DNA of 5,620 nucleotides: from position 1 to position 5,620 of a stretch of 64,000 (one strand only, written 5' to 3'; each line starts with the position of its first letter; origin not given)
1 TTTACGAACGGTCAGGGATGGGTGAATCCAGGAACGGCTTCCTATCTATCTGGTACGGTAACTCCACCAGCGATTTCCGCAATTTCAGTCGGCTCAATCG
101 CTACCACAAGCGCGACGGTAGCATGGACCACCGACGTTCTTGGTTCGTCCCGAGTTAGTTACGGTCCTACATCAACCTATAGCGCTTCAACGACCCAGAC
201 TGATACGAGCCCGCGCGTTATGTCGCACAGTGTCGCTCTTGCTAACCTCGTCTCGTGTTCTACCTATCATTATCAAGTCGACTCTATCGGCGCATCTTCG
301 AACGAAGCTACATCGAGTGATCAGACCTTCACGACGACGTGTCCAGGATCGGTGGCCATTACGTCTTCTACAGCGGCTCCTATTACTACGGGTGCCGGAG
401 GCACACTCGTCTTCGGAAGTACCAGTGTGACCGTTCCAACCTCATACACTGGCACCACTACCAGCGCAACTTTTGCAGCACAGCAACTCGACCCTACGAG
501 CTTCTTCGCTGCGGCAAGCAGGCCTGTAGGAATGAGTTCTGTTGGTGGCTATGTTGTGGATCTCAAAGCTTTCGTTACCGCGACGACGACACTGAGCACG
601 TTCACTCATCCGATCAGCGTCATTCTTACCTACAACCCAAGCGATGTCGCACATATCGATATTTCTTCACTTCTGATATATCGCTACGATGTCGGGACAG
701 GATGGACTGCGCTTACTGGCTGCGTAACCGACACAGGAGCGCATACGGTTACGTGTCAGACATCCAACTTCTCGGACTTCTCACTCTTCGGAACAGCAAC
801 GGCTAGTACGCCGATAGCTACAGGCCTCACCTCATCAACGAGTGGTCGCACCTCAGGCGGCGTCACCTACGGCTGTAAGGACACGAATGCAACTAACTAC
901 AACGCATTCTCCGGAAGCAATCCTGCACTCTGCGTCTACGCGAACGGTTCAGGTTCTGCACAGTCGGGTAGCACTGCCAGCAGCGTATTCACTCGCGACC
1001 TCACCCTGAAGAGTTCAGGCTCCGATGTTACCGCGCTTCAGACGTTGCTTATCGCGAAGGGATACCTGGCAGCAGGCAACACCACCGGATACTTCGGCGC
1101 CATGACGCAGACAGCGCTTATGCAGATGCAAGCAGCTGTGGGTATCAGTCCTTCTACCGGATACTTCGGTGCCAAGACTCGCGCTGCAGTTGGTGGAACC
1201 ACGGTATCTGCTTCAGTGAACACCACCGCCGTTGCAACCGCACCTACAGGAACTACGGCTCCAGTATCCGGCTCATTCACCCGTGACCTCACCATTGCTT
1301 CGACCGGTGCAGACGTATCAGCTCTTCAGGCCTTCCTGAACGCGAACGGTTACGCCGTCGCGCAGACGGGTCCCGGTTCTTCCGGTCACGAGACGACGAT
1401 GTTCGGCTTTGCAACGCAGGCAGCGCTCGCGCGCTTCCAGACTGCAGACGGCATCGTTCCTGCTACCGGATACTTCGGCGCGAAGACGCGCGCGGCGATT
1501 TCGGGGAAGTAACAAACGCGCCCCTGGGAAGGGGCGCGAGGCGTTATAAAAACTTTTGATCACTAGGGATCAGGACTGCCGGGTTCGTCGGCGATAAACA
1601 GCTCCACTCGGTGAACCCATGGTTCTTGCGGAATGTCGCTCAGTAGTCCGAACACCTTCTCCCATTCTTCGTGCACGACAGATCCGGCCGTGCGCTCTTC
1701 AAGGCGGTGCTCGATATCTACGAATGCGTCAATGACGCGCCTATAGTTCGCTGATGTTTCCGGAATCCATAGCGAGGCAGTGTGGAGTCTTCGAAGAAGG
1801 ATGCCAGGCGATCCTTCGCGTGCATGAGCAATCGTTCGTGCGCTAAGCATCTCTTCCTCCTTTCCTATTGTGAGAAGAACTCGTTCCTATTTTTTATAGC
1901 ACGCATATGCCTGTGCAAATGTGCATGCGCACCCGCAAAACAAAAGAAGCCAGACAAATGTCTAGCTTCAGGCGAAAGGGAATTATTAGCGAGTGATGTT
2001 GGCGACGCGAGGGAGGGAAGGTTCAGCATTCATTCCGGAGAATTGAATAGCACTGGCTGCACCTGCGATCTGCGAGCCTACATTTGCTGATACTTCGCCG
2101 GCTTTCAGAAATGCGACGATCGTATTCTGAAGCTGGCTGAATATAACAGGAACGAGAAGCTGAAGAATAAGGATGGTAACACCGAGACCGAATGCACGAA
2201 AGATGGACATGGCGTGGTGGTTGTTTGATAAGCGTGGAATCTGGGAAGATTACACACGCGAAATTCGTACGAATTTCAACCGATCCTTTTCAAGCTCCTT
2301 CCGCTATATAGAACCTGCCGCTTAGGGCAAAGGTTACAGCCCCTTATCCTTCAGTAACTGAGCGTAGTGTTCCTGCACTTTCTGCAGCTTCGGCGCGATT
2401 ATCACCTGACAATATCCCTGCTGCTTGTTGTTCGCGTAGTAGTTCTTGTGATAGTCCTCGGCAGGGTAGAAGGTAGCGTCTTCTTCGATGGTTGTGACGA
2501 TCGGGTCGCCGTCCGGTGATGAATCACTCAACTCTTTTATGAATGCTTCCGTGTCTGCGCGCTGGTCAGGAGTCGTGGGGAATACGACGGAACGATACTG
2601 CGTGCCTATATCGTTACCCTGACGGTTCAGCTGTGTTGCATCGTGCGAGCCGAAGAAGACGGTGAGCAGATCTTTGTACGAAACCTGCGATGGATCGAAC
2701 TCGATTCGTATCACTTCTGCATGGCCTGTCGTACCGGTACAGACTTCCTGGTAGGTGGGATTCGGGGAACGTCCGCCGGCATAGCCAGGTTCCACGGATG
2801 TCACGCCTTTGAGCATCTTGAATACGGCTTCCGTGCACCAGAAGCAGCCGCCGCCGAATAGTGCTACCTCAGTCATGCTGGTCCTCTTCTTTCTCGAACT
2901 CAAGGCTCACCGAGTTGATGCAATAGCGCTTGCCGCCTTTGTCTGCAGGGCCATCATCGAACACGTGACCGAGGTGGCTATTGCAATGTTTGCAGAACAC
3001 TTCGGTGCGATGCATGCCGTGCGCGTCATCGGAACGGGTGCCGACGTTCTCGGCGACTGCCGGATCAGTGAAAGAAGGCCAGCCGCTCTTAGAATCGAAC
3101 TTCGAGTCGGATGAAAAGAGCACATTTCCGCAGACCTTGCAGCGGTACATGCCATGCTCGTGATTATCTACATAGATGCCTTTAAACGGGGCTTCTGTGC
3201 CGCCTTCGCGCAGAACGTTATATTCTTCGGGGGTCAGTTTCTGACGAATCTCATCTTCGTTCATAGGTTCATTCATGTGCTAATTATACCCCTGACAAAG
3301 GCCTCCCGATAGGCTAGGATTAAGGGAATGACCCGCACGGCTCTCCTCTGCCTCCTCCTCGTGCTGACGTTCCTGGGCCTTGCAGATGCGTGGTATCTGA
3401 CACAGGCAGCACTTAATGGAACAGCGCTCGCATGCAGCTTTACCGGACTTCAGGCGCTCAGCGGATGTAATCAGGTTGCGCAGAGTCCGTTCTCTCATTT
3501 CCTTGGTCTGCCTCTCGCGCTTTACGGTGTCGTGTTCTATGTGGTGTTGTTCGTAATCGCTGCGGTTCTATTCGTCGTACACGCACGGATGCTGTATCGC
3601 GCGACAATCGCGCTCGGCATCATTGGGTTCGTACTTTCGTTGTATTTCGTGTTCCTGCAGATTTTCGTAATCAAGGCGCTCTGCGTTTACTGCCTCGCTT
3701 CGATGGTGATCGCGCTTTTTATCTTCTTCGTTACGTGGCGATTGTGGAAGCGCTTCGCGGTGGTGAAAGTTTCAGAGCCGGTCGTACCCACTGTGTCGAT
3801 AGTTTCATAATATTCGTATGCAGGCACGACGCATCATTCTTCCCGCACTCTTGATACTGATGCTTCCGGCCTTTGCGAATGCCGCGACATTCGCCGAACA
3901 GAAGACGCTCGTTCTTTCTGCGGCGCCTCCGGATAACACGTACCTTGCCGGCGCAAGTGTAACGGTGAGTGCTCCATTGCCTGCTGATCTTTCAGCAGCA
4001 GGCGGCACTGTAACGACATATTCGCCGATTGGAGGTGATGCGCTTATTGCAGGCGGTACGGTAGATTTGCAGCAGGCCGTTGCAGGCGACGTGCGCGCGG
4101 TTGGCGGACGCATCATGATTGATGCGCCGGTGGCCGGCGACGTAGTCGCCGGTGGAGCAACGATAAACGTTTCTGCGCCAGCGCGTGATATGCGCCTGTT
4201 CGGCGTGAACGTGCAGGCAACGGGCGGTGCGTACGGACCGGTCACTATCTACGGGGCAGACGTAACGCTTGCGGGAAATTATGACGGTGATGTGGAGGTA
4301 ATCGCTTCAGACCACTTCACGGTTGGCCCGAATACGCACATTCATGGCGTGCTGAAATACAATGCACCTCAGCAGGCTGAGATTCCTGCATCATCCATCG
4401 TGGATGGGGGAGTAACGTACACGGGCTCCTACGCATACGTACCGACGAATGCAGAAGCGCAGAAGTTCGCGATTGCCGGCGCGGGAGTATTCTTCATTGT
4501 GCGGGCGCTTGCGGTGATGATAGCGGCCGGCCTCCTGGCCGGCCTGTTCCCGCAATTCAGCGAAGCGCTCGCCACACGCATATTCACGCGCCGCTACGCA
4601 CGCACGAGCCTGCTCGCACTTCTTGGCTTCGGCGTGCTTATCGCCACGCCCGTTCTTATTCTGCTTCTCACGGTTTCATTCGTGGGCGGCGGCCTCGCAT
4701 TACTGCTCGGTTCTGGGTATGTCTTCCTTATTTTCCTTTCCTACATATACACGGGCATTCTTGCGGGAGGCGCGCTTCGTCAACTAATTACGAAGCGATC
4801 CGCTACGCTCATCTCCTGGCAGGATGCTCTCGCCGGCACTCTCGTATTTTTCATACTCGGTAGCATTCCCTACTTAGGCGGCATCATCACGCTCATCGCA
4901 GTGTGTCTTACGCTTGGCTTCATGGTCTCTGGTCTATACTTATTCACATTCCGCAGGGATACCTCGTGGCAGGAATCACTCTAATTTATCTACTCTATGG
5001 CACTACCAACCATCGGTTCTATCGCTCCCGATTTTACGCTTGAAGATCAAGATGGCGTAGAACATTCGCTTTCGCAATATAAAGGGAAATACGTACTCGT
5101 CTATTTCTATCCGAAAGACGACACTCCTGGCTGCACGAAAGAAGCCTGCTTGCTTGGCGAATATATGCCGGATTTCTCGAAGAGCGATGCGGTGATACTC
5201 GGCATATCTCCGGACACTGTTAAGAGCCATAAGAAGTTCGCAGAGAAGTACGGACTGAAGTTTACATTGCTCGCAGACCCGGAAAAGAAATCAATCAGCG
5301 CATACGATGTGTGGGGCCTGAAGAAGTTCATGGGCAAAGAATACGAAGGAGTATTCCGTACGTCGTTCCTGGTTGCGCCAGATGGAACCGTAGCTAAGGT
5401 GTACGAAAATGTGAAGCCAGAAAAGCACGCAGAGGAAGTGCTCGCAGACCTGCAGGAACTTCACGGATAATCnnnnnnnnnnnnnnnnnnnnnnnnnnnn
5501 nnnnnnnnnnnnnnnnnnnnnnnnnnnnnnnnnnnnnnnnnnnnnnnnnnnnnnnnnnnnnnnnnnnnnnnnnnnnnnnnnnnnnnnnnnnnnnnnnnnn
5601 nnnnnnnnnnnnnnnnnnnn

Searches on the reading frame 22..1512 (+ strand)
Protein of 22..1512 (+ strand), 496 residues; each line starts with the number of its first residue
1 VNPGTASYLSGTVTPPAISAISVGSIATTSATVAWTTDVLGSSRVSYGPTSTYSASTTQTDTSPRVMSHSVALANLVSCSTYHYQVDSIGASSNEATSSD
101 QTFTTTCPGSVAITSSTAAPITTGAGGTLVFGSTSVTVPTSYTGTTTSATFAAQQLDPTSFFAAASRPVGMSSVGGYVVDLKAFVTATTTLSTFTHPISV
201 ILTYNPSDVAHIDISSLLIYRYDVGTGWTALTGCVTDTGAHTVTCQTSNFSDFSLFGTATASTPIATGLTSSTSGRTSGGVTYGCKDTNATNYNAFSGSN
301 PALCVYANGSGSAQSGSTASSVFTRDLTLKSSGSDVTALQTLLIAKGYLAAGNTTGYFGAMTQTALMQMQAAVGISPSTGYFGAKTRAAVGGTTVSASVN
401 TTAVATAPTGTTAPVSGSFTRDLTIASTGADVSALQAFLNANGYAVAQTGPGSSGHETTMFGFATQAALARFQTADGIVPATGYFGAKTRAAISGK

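Call 69: search_protein_families(library=pfam, max_evalue=0.00001, proteins=[window:22-1512:+])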
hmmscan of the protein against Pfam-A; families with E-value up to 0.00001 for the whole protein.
window:22-1512:+ (496 aa): 2 families
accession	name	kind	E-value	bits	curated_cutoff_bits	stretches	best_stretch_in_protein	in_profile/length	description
PF01471.23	PG_binding_1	-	1.6e-24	86.2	23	2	332-389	1-56/57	Putative peptidoglycan binding domain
PF16656.11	Pur_ac_phosph_N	-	6.5e-07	30.3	30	1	21-105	6-93/93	Purple acid Phosphatase, N-terminal domain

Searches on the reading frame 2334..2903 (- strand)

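Call 47: search_protein_families(library=pfam, max_evalue=0.001, proteins=[window:2334-2903:-])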
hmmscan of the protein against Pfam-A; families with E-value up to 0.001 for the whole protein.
window:2334-2903:- (189 aa): 1 family
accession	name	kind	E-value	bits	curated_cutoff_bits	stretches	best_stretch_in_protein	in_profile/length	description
PF01625.27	PMSR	-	9.1e-63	211.5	23.7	1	14-166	2-153/153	Peptide methionine sulfoxide reductase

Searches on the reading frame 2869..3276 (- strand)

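Call 47: search_protein_families(library=pfam, max_evalue=0.001, proteins=[window:2869-3276:-])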
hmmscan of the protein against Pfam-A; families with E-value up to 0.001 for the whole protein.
window:2869-3276:- (135 aa): 4 families
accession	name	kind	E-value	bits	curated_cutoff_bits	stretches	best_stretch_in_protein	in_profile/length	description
PF01641.26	SelR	-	6.9e-51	171.5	24.9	1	14-128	1-115/116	SelR domain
PF03226.21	Yippee-Mis18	-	1.6e-05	25.5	26.6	1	44-125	3-93/108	Yippee zinc-binding/DNA-binding /Mis18, centromere assembly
PF08271.17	Zn_Ribbon_TF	-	5.5e-05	23.1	29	0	36-66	12-40/43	TFIIB zinc-binding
PF24046.1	At4g08330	-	0.00011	22.7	27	0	89-113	75-99/129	At4g08330 beta-tent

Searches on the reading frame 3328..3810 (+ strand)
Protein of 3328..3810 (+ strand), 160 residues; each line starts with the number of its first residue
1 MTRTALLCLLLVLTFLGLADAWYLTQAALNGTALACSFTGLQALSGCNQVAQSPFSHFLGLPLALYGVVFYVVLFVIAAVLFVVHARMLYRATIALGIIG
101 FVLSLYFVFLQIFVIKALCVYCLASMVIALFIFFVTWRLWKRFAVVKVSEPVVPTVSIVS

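Call 47: search_protein_families(library=pfam, max_evalue=0.001, proteins=[window:3328-3810:+])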
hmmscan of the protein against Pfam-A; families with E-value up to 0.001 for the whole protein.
window:3328-3810:+ (160 aa): 1 family
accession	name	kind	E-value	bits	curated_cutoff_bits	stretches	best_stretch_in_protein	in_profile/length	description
PF07884.19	VKOR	-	5.4e-23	82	27.5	1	9-137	2-134/134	Vitamin K epoxide reductase family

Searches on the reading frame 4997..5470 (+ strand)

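Call 69: search_protein_families(library=pfam, max_evalue=0.00001, proteins=[window:4997-5470:+])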
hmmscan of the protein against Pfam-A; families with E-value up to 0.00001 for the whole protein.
window:4997-5470:+ (157 aa): 2 families
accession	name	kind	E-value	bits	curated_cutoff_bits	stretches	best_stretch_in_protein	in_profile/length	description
PF00578.27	AhpC-TSA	-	9.9e-39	132.5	26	1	6-134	1-123/124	AhpC/TSA family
PF08534.16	Redoxin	-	2.1e-20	73.4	26.6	1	7-149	3-148/148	Redoxin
